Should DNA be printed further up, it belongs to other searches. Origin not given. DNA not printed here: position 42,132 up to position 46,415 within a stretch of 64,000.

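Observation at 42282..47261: WYL regulator heading the cas12a operon with zero intergenic distance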

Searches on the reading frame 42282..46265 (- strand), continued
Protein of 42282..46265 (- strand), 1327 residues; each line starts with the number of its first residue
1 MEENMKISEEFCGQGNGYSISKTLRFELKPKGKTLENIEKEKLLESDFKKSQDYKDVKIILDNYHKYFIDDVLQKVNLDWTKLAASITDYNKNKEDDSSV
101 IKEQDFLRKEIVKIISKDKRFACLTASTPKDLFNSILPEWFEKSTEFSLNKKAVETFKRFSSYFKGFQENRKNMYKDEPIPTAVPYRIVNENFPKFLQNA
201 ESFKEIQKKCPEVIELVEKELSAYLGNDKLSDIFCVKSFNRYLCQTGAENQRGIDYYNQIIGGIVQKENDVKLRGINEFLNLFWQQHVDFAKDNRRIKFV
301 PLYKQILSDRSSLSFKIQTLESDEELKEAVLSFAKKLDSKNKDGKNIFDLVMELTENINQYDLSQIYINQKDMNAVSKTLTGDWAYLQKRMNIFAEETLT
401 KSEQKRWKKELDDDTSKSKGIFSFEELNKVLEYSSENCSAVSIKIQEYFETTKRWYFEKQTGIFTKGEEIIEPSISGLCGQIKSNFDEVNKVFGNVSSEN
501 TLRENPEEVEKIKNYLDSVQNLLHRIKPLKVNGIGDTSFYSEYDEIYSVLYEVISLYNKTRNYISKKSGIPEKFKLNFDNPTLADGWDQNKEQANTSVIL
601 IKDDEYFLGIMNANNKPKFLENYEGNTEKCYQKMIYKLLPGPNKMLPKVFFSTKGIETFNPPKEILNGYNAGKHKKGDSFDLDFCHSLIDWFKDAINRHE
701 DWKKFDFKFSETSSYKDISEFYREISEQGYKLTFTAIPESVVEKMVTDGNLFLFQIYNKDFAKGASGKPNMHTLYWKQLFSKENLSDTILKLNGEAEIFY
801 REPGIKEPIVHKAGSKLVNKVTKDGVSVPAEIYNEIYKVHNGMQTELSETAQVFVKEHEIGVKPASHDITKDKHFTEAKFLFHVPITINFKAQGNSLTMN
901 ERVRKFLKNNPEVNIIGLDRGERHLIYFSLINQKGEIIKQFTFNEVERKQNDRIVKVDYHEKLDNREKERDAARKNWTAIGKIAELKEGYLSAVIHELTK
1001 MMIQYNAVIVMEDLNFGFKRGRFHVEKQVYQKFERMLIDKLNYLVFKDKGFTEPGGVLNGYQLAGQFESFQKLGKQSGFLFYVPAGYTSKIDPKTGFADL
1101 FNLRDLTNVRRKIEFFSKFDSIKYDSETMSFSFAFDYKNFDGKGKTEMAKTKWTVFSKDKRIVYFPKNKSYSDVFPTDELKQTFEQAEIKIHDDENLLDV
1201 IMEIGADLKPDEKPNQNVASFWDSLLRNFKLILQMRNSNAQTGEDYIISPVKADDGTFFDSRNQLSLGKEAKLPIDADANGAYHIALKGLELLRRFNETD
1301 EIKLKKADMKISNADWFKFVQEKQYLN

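Call 30: search_protein_families(library=pfam, proteins=[L031:4751-5797:+, L051:4393-5295:+, L053:3327-3980:+, L058:833-1819:+, L065:3642-4610:+, L076:977-1888:+, L077:4968-5876:+, L078:1077-2075:+, L088:4886-5869:+, L089:5013-5909:+], max_evalue=0.001)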
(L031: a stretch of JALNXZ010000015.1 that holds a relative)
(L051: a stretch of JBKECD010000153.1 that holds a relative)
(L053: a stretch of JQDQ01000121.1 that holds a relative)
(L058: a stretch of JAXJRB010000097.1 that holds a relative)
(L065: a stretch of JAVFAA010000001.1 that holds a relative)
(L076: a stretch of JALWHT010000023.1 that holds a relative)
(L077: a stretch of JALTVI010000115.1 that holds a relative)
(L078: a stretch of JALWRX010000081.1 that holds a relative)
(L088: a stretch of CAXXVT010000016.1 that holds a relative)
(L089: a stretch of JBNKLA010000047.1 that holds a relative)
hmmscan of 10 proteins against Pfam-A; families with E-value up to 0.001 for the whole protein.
L031:4751-5797:+ (348 aa): 6 families
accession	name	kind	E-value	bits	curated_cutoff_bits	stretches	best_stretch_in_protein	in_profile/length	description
PF08279.18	HTH_11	-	1.7e-06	28.2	25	1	48-99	4-54/55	HTH domain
PF08220.18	HTH_DeoR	-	0.00016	21.8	21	1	55-100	8-52/57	DeoR-like helix-turn-helix domain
PF02796.21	HTH_7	-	0.00027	21.4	23.8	0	47-80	9-40/45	Helix-turn-helix domain of resolvase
PF25583.1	WCX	-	0.00034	21.3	23.9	1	263-338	5-74/76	WCX domain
PF13280.12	WYL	-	0.0005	20.5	21.8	0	166-232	2-69/70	WYL domain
PF19187.6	HTH_PafC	-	0.00094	19.4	32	0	49-138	6-100/115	PafC helix-turn-helix domain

L051:4393-5295:+ (300 aa): 4 families
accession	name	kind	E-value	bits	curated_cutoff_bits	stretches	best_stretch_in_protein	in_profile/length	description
PF08279.18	HTH_11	-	5.8e-08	32.9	25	1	13-60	5-54/55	HTH domain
PF25583.1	WCX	-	2.5e-06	28.2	23.9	1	222-297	2-74/76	WCX domain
PF13412.12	HTH_24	-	0.00062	19.7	21.9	0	13-52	8-47/48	Winged helix-turn-helix DNA-binding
PF08281.18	Sigma70_r4_2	-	0.00096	19.2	25.7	0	14-44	18-48/54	Sigma-70, region 4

L053:3327-3980:+ (217 aa): 2 families
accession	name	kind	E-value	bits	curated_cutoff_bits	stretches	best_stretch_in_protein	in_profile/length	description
PF25583.1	WCX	-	1.2e-15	58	23.9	1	139-212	5-75/76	WCX domain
PF13280.12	WYL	-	1.7e-15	57.2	21.8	1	41-105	5-69/70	WYL domain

L058:833-1819:+ (328 aa): 2 families
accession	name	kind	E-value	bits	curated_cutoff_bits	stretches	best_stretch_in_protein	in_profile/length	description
PF13280.12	WYL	-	3.8e-10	40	21.8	1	139-212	1-70/70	WYL domain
PF25583.1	WCX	-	0.00018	22.2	23.9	1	249-322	4-76/76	WCX domain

L065:3642-4610:+ (322 aa): 3 families
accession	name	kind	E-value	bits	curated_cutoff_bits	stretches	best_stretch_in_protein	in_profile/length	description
PF13280.12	WYL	-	1.5e-19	70.1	21.8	1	144-211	2-69/70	WYL domain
PF25583.1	WCX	-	2.2e-17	63.6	23.9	1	242-319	2-76/76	WCX domain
PF08279.18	HTH_11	-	0.00024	21.3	25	1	23-63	16-54/55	HTH domain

L076:977-1888:+ (303 aa): 5 families
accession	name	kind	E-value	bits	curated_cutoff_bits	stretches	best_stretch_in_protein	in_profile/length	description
PF25583.1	WCX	-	7.4e-12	45.9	23.9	1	217-292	2-73/76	WCX domain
PF13280.12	WYL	-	2.3e-09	37.5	21.8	1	121-186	3-69/70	WYL domain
PF08279.18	HTH_11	-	9.2e-09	35.5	25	1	13-62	1-51/55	HTH domain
PF08220.18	HTH_DeoR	-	1.3e-05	25.2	21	1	13-69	1-56/57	DeoR-like helix-turn-helix domain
PF19187.6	HTH_PafC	-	9.9e-05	22.6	32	1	11-59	3-49/115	PafC helix-turn-helix domain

L077:4968-5876:+ (302 aa): 4 families
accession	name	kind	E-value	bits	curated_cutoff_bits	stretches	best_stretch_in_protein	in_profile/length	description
PF25583.1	WCX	-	2.6e-09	37.7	23.9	1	218-294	4-76/76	WCX domain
PF13280.12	WYL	-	1.2e-08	35.3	21.8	1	120-185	3-69/70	WYL domain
PF08279.18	HTH_11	-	7.4e-06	26.2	25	1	16-62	4-51/55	HTH domain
PF08220.18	HTH_DeoR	-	9.8e-06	25.7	21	1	13-69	1-56/57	DeoR-like helix-turn-helix domain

L078:1077-2075:+ (332 aa): 3 families
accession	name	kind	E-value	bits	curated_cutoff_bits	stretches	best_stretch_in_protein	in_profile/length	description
PF13280.12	WYL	-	6.2e-23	81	21.8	1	154-222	2-70/70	WYL domain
PF25583.1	WCX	-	4.3e-16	59.5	23.9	1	251-328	2-76/76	WCX domain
PF08279.18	HTH_11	-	6.8e-06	26.3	25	1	19-74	1-54/55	HTH domain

L088:4886-5869:+ (327 aa): 5 families
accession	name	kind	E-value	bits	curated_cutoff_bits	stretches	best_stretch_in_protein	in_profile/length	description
PF13280.12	WYL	-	5.1e-19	68.5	21.8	1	153-217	4-69/70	WYL domain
PF25583.1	WCX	-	1.2e-13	51.6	23.9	1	248-321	3-73/76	WCX domain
PF08279.18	HTH_11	-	3.5e-08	33.6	25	1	16-70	1-54/55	HTH domain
PF13730.12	HTH_36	-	0.00012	22.2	25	1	29-50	25-46/55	Helix-turn-helix domain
PF08220.18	HTH_DeoR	-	0.00028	21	21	1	16-57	1-42/57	DeoR-like helix-turn-helix domain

L089:5013-5909:+ (298 aa): 4 families
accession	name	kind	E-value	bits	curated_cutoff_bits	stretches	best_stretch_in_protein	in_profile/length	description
PF13280.12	WYL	-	2.2e-08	34.4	21.8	1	129-187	2-68/70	WYL domain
PF08279.18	HTH_11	-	3.1e-08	33.8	25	1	11-61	1-55/55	HTH domain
PF08220.18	HTH_DeoR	-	2.2e-07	31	21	1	11-49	1-39/57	DeoR-like helix-turn-helix domain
PF25583.1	WCX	-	4e-06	27.5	23.9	1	220-292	4-72/76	WCX domain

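Call 73: search_protein_families(library=pfam, alignment_id=A6, max_evalue=0.001)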
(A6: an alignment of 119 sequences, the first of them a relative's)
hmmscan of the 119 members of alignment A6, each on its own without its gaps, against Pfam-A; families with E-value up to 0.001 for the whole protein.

A. member 1, L010:4991-5986:+ (331 aa): 4 families
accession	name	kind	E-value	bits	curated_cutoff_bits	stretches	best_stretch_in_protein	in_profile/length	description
PF25583.1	WCX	-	1.1e-15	58.1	23.9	1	252-325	6-76/76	WCX domain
PF13280.12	WYL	-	1.4e-15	57.5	21.8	1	150-217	2-69/70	WYL domain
PF08279.18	HTH_11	-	5.2e-05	23.5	25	1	15-65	1-51/55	HTH domain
PF08220.18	HTH_DeoR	-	0.00021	21.4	21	1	15-53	1-39/57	DeoR-like helix-turn-helix domain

B. families by the number of members that match (of 119 scanned): 193 families (the first 25 are shown)
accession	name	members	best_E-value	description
PF25583.1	WCX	16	1.2e-18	WCX domain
PF13280.12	WYL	15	6.2e-23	WYL domain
PF08279.18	HTH_11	10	9.2e-09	HTH domain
PF08220.18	HTH_DeoR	7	2.2e-07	DeoR-like helix-turn-helix domain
PF01381.28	HTH_3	3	2e-13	Helix-turn-helix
PF04607.23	RelA_SpoT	2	1.6e-39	Region found in RelA / SpoT proteins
PF13328.12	HD_4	2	7.7e-39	HD domain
PF12784.13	PDDEXK_2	2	2.3e-38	PD-(D/E)XK nuclease family transposase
PF01634.23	HisG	2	1.7e-33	ATP phosphoribosyltransferase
PF04402.19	SIMPL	2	9.6e-30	Protein of unknown function (DUF541)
PF00015.26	MCPsignal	2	1e-29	Methyl-accepting chemotaxis protein (MCP) signalling domain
PF02836.23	Glyco_hydro_2_C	2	1e-29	Glycosyl hydrolases family 2, TIM barrel domain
PF18565.7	Glyco_hydro2_C5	2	3.5e-27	Glycoside hydrolase family 2 C-terminal domain 5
PF13173.12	AAA_14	2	2.6e-25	AAA domain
PF08029.16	HisG_C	2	5.7e-23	HisG, C-terminal domain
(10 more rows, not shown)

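Call 78: search_protein_families(library=pfam, proteins=[L012:10239-10487:+, L012:10488-10748:+, L017:10038-10790:+, L026:5291-6148:+, L029:9939-10970:+, L046:10449-11363:+, L055:4986-5849:+, L088:9735-10019:+, L088:10000-10299:+, L069:9449-10768:+], max_evalue=0.001)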
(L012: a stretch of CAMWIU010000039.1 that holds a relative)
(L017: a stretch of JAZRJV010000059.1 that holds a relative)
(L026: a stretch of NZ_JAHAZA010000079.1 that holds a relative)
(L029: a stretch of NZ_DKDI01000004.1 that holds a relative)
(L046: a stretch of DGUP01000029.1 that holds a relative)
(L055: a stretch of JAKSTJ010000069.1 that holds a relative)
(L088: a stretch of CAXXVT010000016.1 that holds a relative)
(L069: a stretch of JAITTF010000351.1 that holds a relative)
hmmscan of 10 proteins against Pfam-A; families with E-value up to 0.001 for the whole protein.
L012:10239-10487:+ (82 aa): 1 family
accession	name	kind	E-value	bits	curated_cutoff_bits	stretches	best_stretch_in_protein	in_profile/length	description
PF02604.26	PhdYeFM_antitox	-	9.5e-17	61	29.8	1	3-71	1-70/74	Antitoxin Phd_YefM, type II toxin-antitoxin system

L012:10488-10748:+ (86 aa): 2 families
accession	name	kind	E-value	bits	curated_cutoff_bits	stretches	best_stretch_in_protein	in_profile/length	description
PF06769.20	YoeB_toxin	-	2.3e-10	40.8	27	1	23-85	20-80/80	YoeB-like toxin of bacterial type II toxin-antitoxin system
PF05016.21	ParE_toxin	-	4.7e-07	30.7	23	1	4-84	1-85/89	ParE toxin of type II toxin-antitoxin system, parDE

L017:10038-10790:+ (250 aa): 1 family
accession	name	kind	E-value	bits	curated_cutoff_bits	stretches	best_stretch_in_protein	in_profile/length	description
PF03372.29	Exo_endo_phos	-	3.4e-06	27.4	24.5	1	12-242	1-225/225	Endonuclease/Exonuclease/phosphatase family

L026:5291-6148:+ (285 aa): 1 family
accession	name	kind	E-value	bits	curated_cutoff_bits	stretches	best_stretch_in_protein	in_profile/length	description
PF02498.22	Bro-N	-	1.5e-12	48.4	25.6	1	14-108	1-92/96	BRO family, N-terminal domain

L029:9939-10970:+ (343 aa): 1 family
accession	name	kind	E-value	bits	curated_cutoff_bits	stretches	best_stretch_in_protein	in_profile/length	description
PF13310.11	Virulence_RhuM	-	1.3e-107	359.3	33.7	1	75-326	1-249/252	Virulence protein RhuM family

L046:10449-11363:+ (304 aa): 1 family
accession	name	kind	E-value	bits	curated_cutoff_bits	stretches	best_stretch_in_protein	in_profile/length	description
PF02498.22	Bro-N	-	5.3e-13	49.8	25.6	1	31-127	1-92/96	BRO family, N-terminal domain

L055:4986-5849:+ (287 aa): 1 family
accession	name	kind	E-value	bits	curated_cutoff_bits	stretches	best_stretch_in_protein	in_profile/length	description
PF02498.22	Bro-N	-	8.7e-13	49.2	25.6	1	14-110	1-92/96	BRO family, N-terminal domain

L088:9735-10019:+ (94 aa): 1 family
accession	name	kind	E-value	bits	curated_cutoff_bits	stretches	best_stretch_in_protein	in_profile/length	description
PF13711.11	DUF4160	-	1e-16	61.3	23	1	26-89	2-65/65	Domain of unknown function (DUF4160)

L088:10000-10299:+ (99 aa): 1 family
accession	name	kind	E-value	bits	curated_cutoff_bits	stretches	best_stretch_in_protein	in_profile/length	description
PF10387.14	DUF2442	-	5.7e-24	84.6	23.9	1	14-81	3-71/72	Protein of unknown function (DUF2442)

L069:9449-10768:+ (439 aa): 1 family
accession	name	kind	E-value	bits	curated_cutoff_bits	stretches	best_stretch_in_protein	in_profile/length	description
PF07282.18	Cas12f1-like_TNB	-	1.9e-06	28.3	26.3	1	365-403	19-50/60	Cas12f1-like, TNB domain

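Call 79: search_dna_similar(query=window:42282-46253:-, collection=plasmids, mode=protein, max_rows=25)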
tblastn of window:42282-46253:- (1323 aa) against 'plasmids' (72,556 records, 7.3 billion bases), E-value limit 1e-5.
Records with a match: 2; places in all: 2; records where one place covers at least 80% of the query: 1.
Best place of each record, by identity: <60% 2.
By first word of the organism name: Butyrivibrio 2.
By predicted mobility (MOB-suite, as given by PLSDB): non-mobilizable 2.
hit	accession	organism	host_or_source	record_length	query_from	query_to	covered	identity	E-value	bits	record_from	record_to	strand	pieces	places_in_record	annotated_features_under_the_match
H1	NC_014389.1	Butyrivibrio proteoclasticus B316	-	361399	16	1156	86%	24.0%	4e-53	213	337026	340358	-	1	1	cas12a: type V CRISPR-associated protein Cas12a/Cpf1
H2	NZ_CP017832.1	Butyrivibrio hungatei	Bovine,cell culture,rumen ...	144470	512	1269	57%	26.6%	7e-58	229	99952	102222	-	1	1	cas12a: type V CRISPR-associated protein Cas12a/Cpf1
